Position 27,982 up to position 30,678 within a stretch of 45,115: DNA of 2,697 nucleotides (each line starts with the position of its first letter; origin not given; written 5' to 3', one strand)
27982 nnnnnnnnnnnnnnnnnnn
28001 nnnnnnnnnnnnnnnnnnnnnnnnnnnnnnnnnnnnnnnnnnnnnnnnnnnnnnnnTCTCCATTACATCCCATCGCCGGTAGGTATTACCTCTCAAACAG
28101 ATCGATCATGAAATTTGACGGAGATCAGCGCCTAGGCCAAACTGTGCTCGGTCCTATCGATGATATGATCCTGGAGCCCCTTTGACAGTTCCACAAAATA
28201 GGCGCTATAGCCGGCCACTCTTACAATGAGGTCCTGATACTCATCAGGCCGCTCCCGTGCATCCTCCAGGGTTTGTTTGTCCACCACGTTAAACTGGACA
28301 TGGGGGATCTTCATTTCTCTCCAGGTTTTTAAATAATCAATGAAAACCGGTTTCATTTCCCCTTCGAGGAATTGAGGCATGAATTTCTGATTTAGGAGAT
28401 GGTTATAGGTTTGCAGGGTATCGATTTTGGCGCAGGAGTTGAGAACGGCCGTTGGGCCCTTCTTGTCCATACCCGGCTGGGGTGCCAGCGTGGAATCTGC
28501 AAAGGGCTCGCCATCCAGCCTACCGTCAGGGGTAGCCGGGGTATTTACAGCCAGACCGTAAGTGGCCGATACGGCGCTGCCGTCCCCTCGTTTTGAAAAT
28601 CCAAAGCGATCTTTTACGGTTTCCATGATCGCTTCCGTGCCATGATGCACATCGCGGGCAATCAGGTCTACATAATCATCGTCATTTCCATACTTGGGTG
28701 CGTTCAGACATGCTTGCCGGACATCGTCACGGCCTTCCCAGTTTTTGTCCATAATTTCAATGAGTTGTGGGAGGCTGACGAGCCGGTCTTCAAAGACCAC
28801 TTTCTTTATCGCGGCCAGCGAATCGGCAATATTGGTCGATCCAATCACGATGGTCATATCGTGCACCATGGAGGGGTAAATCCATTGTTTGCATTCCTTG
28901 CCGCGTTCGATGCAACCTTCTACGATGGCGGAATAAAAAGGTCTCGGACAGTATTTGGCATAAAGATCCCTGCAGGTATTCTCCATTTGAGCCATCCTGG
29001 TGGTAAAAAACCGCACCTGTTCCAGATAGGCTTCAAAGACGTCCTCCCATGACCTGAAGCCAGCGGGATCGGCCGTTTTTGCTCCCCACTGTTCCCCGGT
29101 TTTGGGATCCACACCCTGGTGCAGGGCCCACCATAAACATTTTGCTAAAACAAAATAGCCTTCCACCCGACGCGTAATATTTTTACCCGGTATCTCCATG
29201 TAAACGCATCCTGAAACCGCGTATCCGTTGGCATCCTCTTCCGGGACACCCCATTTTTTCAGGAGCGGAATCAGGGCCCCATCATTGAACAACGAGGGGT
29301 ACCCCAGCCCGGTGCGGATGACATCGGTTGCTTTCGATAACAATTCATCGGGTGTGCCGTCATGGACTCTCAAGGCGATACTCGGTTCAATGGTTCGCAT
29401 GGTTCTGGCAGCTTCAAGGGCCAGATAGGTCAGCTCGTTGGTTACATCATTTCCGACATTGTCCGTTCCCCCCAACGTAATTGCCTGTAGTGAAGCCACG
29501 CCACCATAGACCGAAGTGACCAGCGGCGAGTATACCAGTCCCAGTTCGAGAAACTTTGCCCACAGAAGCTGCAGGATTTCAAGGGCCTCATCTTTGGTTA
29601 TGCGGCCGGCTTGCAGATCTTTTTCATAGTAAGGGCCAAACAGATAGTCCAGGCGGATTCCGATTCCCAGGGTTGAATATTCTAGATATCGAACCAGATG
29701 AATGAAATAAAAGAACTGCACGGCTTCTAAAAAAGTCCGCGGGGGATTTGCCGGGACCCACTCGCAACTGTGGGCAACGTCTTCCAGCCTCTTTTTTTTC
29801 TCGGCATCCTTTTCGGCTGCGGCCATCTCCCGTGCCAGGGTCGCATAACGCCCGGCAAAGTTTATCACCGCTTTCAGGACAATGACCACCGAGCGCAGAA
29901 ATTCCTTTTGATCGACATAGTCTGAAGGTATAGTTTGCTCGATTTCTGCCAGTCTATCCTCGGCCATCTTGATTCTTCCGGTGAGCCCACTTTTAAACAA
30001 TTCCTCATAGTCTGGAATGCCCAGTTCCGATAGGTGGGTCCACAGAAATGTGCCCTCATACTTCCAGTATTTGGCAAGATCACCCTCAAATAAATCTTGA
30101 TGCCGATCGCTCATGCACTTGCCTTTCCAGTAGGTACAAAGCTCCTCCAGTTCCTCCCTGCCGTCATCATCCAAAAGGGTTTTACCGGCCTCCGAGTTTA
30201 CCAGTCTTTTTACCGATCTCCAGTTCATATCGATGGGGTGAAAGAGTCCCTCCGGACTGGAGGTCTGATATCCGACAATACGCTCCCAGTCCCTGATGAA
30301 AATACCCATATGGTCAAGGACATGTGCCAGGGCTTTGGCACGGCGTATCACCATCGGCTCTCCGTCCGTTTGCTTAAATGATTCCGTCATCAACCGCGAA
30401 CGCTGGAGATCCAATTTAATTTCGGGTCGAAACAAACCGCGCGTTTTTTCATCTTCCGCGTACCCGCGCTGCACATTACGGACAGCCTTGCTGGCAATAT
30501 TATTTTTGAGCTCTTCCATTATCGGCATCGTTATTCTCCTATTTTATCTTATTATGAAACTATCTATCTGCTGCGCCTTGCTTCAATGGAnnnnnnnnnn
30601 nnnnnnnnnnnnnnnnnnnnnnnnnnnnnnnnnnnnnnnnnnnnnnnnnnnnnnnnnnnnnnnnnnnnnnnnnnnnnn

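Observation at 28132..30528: Glycyl radical enzyme with Tyr in place of the Cys-loop general-base Glu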

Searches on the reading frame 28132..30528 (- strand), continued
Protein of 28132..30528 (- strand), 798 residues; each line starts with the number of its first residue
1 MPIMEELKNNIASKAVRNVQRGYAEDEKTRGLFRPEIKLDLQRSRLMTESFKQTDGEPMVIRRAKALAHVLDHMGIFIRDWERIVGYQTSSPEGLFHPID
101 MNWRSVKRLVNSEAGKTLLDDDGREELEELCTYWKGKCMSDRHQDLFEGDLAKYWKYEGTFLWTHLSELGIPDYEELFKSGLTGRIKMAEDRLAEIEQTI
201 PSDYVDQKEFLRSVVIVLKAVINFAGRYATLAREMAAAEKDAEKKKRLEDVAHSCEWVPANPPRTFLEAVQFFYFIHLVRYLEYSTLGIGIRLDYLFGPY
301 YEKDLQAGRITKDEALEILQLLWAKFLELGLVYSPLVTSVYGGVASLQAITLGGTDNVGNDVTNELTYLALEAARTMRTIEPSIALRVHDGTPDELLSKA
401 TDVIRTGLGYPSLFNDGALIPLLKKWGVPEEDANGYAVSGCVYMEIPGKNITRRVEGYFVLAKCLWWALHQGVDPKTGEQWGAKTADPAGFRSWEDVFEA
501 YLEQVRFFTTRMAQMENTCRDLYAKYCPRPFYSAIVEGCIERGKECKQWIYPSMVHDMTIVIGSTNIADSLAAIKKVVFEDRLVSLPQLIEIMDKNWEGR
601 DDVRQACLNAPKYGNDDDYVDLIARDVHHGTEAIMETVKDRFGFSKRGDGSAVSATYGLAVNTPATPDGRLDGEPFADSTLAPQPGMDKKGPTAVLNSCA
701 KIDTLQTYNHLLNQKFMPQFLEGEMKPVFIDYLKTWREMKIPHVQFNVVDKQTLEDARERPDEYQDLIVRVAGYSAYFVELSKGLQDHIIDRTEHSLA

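Call 90: list_cluster_members(proteins=[window:28132-30528:-, P0001, P0051, P0067, P0105, P0121])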
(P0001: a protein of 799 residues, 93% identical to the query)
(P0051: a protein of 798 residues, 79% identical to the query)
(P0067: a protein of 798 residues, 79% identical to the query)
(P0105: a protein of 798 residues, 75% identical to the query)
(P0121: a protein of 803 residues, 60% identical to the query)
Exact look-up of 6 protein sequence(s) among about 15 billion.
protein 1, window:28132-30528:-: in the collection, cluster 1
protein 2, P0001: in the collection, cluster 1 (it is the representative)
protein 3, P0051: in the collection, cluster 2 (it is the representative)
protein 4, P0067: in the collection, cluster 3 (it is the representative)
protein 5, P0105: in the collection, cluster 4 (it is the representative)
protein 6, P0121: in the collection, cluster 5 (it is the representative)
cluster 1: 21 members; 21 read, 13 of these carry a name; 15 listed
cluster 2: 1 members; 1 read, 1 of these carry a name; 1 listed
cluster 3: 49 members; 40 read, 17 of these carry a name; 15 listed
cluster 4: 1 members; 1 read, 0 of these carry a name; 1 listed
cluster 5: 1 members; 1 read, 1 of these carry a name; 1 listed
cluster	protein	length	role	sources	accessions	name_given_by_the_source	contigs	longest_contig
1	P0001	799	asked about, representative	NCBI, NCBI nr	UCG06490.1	MAG: hypothetical protein JSV83_21720 [Desulfobacterales bacterium]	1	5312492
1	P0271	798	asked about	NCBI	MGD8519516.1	MAG: pyruvate formate lyase family protein [Desulfobacterales bacterium]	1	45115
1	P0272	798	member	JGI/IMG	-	formate C-acetyltransferase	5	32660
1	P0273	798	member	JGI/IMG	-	formate C-acetyltransferase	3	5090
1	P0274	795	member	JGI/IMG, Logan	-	formate C-acetyltransferase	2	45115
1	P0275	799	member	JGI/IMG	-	formate C-acetyltransferase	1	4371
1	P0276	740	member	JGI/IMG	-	formate C-acetyltransferase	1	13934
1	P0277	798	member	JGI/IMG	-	formate C-acetyltransferase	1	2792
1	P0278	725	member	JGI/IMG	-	formate C-acetyltransferase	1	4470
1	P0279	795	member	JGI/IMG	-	formate C-acetyltransferase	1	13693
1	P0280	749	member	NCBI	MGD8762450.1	MAG: pyruvate formate lyase family protein, partial [Desulfobacteraceae bacterium]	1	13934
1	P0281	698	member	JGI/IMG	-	formate C-acetyltransferase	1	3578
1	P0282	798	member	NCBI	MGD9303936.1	MAG: pyruvate formate lyase family protein [Desulfobacterales bacterium]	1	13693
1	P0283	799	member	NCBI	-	-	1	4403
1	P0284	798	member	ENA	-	-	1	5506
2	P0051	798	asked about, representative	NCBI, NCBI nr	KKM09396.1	hypothetical protein SY88_18730 [Clostridiales bacterium PH28_bin88]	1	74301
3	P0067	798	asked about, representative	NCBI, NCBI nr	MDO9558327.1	MAG: pyruvate formate lyase family protein [Syntrophales bacterium] | pyruvate formate lyase family protein [Syntrophales bacterium]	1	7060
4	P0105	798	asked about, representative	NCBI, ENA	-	-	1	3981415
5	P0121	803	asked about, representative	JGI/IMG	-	pyruvate formate-lyase/glycerol dehydratase family glycyl radical enzyme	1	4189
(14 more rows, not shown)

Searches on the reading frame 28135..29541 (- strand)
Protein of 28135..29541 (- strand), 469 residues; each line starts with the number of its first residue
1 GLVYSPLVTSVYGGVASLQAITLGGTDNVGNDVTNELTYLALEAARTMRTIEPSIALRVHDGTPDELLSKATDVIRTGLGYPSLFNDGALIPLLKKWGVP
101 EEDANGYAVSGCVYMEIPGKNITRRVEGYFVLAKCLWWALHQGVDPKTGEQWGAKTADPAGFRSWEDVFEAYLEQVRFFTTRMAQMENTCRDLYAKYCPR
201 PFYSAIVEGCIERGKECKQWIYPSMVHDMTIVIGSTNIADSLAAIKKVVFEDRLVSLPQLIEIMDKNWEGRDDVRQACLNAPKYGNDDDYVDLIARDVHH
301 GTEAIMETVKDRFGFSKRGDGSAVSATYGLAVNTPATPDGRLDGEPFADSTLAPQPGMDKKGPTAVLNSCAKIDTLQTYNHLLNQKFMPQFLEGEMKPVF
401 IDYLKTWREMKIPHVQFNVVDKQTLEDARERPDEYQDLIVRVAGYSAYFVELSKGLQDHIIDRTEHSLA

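Call 13: search_solved_structures(query=window:28135-29541:-, max_evalue=1e-20, show_alignments=5)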
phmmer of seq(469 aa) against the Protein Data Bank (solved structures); distinct sequences matched with E-value up to 1e-20: 31.
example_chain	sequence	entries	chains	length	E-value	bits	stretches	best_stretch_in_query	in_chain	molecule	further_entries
1r8w_A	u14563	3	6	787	6.1e-87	295.5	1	7-467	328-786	glycerol dehydratase | B12-independent glycerol dehydratase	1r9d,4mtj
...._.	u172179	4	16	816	3.2e-83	283.2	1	10-466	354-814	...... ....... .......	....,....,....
5ymr_B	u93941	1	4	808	3.1e-79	270.1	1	5-467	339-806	Formate acetyltransferase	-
7kq3_A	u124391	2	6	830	3.5e-79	269.9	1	5-467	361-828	Isethionate sulfite-lyase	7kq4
6vxc_A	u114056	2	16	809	2.8e-78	266.9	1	20-467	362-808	Trans-4-hydroxy-L-proline dehydratase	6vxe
6lon_B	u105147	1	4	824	6.7e-78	265.7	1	6-467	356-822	PFL2/glycerol dehydratase family glycyl radical enzyme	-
5a0z_A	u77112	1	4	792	5.1e-77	262.8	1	9-464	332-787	CHOLINE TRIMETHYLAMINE LYASE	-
5a0u_A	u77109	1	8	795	5.2e-77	262.7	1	9-464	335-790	CHOLINE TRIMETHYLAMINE LYASE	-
5i2a_A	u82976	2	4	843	6.8e-77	262.4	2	270-466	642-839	Diol-dehydratase | Diol dehydratase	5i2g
9f3w_A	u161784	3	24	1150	1.2e-76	261.6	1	9-464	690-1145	Choline trimethylamine-lyase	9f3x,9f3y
5fav_A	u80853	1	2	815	1e-75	258.5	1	12-464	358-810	Choline trimethylamine-lyase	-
9ht9_A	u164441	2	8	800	1.3e-75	258.1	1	12-464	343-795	Choline trimethylamine-lyase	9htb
9r0v_A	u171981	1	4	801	1.3e-75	258.1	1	12-464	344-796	Choline trimethylamine-lyase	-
5fay_A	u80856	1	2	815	1.4e-75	258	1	12-464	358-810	Choline trimethylamine-lyase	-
5kdp_A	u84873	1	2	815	1.4e-75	258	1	12-464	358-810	Choline trimethylamine-lyase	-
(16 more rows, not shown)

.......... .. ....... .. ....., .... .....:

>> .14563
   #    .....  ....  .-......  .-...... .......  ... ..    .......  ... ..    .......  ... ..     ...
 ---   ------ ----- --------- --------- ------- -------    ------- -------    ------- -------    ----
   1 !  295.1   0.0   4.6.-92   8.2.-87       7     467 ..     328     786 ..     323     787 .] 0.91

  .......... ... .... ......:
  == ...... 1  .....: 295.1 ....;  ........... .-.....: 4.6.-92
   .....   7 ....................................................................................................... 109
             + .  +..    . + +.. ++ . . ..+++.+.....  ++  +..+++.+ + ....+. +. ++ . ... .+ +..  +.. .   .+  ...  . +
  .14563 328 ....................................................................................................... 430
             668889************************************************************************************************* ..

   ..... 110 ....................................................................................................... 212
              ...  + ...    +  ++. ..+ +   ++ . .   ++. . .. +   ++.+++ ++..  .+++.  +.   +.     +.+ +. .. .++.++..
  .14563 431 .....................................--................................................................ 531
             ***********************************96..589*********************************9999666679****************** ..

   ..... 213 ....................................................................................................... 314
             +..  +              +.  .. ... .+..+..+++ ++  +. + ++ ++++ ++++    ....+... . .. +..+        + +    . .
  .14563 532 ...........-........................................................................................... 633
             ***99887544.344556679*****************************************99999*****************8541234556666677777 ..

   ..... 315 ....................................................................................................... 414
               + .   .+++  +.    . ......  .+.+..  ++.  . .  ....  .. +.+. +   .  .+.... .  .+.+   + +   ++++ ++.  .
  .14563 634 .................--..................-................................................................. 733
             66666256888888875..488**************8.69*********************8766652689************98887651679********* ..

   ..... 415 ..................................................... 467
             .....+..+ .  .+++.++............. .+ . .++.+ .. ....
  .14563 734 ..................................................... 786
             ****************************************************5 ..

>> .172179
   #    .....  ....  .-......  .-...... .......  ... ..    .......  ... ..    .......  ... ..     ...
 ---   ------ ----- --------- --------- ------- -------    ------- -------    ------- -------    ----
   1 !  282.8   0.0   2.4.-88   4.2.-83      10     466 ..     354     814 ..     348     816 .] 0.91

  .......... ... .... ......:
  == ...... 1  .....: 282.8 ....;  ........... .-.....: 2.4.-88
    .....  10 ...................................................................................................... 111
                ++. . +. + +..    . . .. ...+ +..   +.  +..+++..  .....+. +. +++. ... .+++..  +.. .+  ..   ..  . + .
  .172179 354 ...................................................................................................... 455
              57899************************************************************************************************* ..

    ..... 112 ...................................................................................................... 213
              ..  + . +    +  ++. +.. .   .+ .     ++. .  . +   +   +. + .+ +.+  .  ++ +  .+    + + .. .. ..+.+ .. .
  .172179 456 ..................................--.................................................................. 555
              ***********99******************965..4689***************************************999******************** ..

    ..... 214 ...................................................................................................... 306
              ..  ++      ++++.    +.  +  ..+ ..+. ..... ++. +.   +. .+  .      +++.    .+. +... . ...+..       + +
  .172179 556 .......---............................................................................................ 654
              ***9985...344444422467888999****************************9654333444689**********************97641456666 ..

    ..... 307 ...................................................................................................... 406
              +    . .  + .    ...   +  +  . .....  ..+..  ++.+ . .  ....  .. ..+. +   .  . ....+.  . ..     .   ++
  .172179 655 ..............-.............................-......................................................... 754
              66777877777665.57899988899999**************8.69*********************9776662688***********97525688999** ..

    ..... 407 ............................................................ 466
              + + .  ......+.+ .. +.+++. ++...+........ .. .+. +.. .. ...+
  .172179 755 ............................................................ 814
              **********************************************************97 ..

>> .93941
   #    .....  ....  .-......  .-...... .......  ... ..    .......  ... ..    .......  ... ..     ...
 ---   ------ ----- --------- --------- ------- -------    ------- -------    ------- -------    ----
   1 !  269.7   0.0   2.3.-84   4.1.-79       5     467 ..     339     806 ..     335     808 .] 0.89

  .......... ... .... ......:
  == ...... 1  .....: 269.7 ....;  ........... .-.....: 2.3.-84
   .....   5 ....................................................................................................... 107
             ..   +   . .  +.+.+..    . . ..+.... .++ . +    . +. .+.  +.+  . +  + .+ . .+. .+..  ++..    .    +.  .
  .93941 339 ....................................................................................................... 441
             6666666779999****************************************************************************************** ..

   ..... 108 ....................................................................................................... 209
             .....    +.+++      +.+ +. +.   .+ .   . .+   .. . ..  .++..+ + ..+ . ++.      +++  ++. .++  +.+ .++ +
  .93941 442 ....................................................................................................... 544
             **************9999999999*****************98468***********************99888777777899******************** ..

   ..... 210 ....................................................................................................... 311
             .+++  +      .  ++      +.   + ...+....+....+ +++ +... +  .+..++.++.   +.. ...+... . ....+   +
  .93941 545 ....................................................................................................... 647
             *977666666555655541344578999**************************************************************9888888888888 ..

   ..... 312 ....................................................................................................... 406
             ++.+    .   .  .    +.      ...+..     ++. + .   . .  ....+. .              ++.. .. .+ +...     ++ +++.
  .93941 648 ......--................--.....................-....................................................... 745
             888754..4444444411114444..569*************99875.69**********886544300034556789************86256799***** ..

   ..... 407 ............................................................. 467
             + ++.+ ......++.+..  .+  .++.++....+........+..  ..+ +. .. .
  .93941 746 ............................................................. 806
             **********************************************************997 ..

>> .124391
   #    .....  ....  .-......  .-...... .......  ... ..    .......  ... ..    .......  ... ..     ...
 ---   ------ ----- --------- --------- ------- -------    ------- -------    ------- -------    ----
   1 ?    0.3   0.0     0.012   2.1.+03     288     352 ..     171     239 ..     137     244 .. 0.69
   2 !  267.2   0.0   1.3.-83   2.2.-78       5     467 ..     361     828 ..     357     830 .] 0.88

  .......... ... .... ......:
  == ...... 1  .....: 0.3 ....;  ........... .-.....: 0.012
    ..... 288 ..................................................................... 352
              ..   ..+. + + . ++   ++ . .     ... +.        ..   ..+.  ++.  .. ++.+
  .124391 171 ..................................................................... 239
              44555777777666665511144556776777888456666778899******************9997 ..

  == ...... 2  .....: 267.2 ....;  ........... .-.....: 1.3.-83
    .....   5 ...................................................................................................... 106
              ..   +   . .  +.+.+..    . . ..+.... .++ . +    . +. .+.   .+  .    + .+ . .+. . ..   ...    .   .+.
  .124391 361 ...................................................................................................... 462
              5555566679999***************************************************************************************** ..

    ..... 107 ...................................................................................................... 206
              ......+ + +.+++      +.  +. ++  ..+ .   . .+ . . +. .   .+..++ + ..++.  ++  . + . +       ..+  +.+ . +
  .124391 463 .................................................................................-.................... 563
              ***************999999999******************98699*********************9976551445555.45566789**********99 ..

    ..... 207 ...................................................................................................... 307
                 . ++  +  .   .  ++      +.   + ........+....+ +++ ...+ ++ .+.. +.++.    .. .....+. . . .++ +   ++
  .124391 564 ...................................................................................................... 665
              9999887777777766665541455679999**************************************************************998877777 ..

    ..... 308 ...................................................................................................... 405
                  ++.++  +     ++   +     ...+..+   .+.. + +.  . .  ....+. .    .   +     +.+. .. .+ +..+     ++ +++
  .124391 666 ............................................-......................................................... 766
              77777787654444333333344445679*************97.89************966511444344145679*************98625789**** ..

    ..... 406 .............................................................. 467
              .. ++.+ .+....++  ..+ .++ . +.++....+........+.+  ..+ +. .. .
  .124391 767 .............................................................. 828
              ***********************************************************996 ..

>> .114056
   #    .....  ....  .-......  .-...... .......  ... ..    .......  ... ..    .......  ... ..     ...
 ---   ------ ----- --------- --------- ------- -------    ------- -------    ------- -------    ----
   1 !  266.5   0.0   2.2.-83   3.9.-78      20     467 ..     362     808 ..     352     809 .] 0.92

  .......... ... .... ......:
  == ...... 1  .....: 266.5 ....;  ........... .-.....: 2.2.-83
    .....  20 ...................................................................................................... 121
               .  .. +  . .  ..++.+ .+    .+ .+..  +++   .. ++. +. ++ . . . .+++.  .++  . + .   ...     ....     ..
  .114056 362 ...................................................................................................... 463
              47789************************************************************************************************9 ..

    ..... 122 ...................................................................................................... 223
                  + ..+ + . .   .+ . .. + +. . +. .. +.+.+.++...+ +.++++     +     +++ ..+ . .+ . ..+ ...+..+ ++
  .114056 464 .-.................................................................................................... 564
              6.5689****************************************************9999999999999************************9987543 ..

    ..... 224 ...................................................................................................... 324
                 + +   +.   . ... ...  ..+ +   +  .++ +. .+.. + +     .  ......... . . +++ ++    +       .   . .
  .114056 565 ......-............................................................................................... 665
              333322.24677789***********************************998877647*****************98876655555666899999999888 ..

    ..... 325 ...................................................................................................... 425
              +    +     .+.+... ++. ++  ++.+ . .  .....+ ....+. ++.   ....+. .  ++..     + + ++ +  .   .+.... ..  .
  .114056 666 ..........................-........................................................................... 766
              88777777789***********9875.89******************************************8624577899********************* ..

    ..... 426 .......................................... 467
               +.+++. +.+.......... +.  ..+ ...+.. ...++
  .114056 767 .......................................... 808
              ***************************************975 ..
